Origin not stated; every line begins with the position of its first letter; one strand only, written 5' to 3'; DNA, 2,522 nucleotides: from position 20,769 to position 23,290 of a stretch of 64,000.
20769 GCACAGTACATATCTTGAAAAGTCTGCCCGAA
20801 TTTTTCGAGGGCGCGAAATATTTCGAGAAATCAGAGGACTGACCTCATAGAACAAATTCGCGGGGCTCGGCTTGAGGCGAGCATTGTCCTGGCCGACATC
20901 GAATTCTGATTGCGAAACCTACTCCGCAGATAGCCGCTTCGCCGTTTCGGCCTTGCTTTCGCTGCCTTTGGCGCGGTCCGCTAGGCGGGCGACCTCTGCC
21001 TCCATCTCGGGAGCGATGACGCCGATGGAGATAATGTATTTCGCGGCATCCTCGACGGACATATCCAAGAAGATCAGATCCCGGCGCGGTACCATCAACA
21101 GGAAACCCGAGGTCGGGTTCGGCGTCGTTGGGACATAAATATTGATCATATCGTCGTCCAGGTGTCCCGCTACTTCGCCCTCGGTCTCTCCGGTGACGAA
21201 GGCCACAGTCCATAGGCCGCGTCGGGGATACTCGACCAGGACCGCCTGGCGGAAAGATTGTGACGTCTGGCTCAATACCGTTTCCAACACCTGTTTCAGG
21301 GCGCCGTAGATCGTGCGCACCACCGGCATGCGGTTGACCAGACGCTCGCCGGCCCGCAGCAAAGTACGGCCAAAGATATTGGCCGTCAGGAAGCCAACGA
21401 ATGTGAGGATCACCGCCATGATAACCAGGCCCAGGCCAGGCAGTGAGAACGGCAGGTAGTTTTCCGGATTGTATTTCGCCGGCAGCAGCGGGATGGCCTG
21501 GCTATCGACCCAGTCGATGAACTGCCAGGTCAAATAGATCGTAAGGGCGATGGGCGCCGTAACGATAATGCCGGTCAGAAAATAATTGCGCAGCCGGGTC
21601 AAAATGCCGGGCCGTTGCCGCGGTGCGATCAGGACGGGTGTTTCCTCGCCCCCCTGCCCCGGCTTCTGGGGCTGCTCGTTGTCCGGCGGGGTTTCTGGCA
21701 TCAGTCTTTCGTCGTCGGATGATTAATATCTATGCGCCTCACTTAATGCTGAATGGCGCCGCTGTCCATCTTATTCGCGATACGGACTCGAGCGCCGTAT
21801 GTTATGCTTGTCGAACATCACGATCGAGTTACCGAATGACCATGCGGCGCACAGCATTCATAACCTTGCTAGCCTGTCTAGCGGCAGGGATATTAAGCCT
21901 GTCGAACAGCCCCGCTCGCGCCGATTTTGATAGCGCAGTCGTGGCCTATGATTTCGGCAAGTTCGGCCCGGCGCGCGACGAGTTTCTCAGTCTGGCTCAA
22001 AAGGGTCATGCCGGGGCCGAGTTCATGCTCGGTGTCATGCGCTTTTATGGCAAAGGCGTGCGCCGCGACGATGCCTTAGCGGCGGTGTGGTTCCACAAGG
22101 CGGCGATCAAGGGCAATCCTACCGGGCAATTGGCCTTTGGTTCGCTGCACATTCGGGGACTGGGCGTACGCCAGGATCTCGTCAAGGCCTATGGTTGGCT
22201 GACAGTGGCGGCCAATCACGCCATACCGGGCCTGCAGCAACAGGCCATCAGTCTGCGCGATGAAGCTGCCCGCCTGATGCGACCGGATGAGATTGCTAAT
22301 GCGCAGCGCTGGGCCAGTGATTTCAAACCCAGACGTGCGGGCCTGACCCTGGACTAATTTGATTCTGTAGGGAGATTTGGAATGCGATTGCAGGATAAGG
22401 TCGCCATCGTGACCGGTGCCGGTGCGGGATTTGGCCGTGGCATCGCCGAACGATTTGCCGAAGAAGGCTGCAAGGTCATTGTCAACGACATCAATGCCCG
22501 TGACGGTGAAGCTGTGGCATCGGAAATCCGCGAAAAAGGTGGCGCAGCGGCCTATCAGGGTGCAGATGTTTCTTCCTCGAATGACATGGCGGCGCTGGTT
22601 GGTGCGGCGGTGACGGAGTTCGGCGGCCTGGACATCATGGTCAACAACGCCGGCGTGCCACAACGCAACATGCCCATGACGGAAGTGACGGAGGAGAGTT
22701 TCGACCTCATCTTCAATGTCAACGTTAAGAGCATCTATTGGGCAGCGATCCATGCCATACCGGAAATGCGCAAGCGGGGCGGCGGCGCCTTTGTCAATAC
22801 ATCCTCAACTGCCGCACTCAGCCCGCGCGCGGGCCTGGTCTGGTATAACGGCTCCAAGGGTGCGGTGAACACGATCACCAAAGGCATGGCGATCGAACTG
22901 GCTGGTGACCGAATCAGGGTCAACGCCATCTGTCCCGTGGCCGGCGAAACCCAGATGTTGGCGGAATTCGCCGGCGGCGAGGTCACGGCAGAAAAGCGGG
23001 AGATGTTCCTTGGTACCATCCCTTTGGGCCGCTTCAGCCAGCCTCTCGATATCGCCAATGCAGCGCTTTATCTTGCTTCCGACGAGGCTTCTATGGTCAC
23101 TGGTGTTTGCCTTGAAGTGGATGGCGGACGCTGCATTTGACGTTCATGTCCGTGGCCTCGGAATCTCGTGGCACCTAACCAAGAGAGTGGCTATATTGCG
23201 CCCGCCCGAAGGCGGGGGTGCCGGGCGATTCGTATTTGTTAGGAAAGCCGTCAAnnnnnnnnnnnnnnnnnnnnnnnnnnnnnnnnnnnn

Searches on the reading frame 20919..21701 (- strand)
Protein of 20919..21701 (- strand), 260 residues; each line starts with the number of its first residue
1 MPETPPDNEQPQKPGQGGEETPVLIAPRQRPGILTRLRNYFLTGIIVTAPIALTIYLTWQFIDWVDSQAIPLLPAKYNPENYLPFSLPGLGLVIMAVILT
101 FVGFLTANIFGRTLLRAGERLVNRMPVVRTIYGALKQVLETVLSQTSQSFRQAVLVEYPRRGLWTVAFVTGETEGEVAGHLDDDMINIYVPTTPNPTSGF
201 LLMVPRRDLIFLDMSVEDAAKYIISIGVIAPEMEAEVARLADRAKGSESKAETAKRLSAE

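Call 110: search_protein_families(library=pfam, proteins=[window:20919-21701:-], max_evalue=0.00001)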
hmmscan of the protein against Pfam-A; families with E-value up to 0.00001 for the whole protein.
window:20919-21701:- (260 aa): 1 family
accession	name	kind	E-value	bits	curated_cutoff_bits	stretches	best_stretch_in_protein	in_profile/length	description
PF04367.18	DUF502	-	1.9e-38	131.1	23.8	1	93-198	1-107/107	Protein of unknown function (DUF502)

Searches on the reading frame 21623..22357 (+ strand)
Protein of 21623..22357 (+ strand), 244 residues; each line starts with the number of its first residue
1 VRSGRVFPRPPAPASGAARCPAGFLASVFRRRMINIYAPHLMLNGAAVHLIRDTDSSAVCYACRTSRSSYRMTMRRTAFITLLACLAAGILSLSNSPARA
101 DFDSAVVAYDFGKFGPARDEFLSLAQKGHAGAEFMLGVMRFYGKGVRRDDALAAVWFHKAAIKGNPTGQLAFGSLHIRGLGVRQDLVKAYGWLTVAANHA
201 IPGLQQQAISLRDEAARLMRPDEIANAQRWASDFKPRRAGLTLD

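Call 110: search_protein_families(library=pfam, proteins=[window:21623-22357:+], max_evalue=0.00001)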
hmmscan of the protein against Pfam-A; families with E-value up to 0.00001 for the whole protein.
window:21623-22357:+ (244 aa): 1 family
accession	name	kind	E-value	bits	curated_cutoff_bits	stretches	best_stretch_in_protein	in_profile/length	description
PF08238.18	Sel1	-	4.5e-13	49.6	30.7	1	132-165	3-36/36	Sel1 repeat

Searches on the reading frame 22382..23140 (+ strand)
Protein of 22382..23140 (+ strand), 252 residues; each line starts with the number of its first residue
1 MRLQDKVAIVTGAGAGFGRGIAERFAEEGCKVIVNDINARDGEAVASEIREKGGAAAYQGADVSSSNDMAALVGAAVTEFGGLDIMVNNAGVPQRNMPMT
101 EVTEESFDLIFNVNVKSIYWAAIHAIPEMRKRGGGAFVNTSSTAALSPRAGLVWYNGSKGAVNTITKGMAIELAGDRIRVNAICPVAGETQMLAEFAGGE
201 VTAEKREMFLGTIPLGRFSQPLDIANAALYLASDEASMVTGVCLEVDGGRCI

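Call 110: search_protein_families(library=pfam, proteins=[window:22382-23140:+], max_evalue=0.00001)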
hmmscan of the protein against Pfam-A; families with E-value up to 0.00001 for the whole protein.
window:22382-23140:+ (252 aa): 4 families
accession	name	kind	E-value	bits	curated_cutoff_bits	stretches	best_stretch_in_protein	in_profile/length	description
PF13561.12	adh_short_C2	-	5.1e-59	200.2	27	1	12-249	1-234/236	Enoyl-(Acyl carrier protein) reductase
PF00106.31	adh_short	-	2.5e-53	180.9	26.6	1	6-195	1-189/195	short chain dehydrogenase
PF08659.16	KR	-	7.2e-09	36.2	22.6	1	9-162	4-156/180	KR domain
PF23441.1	SDR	-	1.7e-06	28.1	27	1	83-249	91-254/258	SDR-like rossmann domain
